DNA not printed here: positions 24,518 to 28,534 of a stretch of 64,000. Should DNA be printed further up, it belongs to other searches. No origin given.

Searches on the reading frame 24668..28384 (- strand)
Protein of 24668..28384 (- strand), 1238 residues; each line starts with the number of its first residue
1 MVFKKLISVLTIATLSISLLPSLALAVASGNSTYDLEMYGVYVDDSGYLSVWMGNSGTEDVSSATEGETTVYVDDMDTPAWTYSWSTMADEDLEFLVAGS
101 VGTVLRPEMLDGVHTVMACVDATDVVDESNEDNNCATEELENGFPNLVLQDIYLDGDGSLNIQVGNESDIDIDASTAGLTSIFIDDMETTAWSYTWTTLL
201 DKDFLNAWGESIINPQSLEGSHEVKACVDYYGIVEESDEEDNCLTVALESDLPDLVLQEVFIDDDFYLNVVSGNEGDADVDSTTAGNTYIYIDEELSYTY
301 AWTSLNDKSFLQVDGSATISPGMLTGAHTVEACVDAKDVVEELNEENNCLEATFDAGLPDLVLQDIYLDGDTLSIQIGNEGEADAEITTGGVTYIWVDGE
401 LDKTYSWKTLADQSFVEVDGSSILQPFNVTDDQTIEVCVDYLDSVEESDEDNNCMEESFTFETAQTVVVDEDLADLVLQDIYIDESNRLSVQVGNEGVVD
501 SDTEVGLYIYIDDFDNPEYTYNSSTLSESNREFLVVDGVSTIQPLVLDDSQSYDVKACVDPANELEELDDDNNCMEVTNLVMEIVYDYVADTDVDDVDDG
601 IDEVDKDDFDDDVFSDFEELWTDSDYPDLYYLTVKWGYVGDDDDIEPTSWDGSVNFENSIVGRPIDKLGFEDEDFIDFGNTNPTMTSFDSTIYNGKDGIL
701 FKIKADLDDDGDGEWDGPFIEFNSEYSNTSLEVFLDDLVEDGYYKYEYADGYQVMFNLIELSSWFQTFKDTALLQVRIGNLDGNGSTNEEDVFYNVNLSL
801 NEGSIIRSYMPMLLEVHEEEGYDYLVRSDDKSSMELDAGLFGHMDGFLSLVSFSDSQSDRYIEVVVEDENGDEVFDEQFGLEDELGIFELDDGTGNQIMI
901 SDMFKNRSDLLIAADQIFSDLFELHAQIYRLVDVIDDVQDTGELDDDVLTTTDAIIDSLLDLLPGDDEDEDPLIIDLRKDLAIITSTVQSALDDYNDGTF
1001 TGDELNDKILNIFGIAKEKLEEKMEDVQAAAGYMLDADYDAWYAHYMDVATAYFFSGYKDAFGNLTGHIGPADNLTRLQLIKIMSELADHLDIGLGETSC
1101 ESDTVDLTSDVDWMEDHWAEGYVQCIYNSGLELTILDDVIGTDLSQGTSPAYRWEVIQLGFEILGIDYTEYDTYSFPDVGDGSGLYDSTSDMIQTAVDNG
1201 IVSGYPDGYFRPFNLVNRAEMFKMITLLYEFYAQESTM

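Call 47: search_protein_families(library=pfam, proteins=[window:24668-28384:-], max_evalue=0.001)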
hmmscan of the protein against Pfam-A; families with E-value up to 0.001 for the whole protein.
window:24668-28384:- (1238 aa): 2 families
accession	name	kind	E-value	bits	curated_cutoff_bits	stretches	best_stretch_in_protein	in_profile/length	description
PF07705.17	CARDB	-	1.4e-29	102.7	22.7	3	264-351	19-100/101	CARDB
PF00395.25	SLH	-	4.3e-09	36.6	20.8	1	1193-1221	15-43/44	S-layer homology domain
